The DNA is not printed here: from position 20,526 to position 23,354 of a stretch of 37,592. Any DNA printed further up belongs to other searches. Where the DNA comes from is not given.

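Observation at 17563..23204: Convergent paralogous beta-propeller + PHP-superfamily metallohydrolase fusions closing two glycan operons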

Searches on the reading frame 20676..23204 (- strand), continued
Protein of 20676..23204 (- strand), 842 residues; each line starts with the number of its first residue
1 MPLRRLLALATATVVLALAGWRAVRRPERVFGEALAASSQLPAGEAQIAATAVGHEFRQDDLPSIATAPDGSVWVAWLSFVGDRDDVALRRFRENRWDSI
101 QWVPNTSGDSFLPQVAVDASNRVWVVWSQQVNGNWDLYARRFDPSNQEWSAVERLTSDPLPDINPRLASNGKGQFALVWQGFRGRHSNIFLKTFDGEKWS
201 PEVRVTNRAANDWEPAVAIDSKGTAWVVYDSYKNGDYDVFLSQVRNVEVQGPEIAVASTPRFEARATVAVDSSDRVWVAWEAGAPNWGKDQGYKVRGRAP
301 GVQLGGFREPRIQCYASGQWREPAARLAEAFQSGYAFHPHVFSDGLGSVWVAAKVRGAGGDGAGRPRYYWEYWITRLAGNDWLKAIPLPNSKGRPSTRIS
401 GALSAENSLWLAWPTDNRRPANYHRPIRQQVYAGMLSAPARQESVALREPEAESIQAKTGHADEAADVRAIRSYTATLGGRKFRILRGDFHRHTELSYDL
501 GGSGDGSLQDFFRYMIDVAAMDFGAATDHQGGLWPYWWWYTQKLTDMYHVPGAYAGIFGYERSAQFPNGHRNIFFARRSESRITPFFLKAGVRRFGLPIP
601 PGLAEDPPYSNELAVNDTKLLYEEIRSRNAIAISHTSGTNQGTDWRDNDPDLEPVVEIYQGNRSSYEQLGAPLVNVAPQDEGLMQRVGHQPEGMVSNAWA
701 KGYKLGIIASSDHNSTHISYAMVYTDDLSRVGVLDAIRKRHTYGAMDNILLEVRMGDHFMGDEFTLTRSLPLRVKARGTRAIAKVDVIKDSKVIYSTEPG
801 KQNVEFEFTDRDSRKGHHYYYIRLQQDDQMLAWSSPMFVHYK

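Call 90: search_protein_families(library=pfam, proteins=[L091:8935-11172:+, L092:2571-5813:+], max_evalue=0.01)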
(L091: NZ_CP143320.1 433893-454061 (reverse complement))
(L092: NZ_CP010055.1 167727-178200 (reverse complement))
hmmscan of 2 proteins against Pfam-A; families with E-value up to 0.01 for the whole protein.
L091:8935-11172:+ (746 aa): 1 family
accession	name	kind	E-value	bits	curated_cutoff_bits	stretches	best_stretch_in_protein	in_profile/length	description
PF12228.14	DUF3604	-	0.00018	20.5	20.4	1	453-553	133-236/591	Protein of unknown function (DUF3604)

L092:2571-5813:+ (1081 aa): 5 families
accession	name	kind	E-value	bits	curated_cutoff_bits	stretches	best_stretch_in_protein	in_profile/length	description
PF16656.11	Pur_ac_phosph_N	-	5.9e-07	30.4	30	1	391-469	5-83/93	Purple acid Phosphatase, N-terminal domain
PF00041.27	fn3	-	2.7e-06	27.9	25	0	569-596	48-75/84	Fibronectin type III domain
PF01833.30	TIG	-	2e-05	24.9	20.9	1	59-136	1-83/84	IPT/TIG domain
PF10179.15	NDNF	-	0.00016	22.2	27.3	0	435-466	77-108/127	Neuron-derived neurotrophic factor, first Fn(III) domain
PF16655.11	PhoD_N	-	0.0044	18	30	0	448-467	60-78/90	PhoD-like phosphatase, N-terminal domain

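Call 92: find_encoding_contigs(protein=P0002, flank=8000, max_places=3)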
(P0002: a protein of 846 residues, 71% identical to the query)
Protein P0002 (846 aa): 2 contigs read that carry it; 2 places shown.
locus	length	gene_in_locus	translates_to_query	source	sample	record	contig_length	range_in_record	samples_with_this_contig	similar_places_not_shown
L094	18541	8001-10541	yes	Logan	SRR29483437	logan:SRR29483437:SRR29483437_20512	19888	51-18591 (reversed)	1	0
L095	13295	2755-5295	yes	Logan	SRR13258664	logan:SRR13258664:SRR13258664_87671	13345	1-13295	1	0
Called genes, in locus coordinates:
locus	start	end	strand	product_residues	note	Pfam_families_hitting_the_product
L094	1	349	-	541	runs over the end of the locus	-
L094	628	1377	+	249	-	-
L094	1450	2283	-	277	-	PF04951:Peptidase_M55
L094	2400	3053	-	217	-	-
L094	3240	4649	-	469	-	PF00171:Aldedh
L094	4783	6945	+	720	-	PF04715:, PF00425:Chorismate_bind, PF00117:GATase, PF07722:Peptidase_C26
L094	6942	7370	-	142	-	PF00072:Response_reg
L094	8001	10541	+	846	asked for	PF12228:DUF3604 (faint)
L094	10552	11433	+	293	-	PF01261:AP_endonuc_2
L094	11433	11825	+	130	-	PF22636:FlK, PF03061:4HBT (weak)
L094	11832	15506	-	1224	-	PF13620:CarboxypepD_reg, PF13715:CarbopepD_reg_2 (weak), PF25183:OMP_b-brl_4, PF00593:TonB_dep_Rec_b-barrel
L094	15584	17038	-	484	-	PF13489:Methyltransf_23, PF02353:CMAS (weak), PF07021:MetW, PF08241:Methyltransf_11, PF08242:Methyltransf_12, PF13649:Methyltransf_25, PF13847:Methyltransf_31 (weak)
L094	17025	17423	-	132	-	PF14489:QueF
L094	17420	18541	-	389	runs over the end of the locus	?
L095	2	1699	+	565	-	?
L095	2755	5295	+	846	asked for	PF12228:DUF3604 (faint)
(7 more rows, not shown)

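Call 93: get_annotated_region(hit=H10, flank=3000)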
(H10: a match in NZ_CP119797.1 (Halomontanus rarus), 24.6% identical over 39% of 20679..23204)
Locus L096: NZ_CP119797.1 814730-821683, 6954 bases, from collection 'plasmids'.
description: Halomontanus rarus strain TS33 plasmid unnamed1, complete sequence
organism: Halomontanus rarus (NCBI taxid 3034020)
taxonomy: Archaea; Euryarchaeota; Halobacteria; Halobacteriales; Natrialbaceae; Halomontanus; Halomontanus rarus
host: -; source: cell culture,sediment; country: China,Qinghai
typing (MOB-suite, as given by PLSDB): non-mobilizable
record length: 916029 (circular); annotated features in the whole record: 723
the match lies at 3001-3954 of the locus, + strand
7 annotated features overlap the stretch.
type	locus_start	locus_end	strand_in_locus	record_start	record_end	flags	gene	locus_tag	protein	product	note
CDS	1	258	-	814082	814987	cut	-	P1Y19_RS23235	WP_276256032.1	TIGR03619 family F420-dependent LLM class oxidoreductase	GO:0008150 - biological_process [Evidence IEA]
CDS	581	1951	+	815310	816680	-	-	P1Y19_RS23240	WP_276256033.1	hypothetical protein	-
CDS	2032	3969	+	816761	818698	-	-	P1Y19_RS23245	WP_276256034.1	DUF3604 domain-containing protein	-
CDS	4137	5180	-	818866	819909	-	-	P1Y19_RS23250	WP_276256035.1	hypothetical protein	-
CDS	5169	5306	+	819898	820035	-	-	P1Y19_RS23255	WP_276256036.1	hypothetical protein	-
CDS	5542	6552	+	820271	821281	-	-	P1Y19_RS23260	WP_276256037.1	hydroxyacid dehydrogenase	-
CDS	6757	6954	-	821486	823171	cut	-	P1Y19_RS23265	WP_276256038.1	amidohydrolase family protein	-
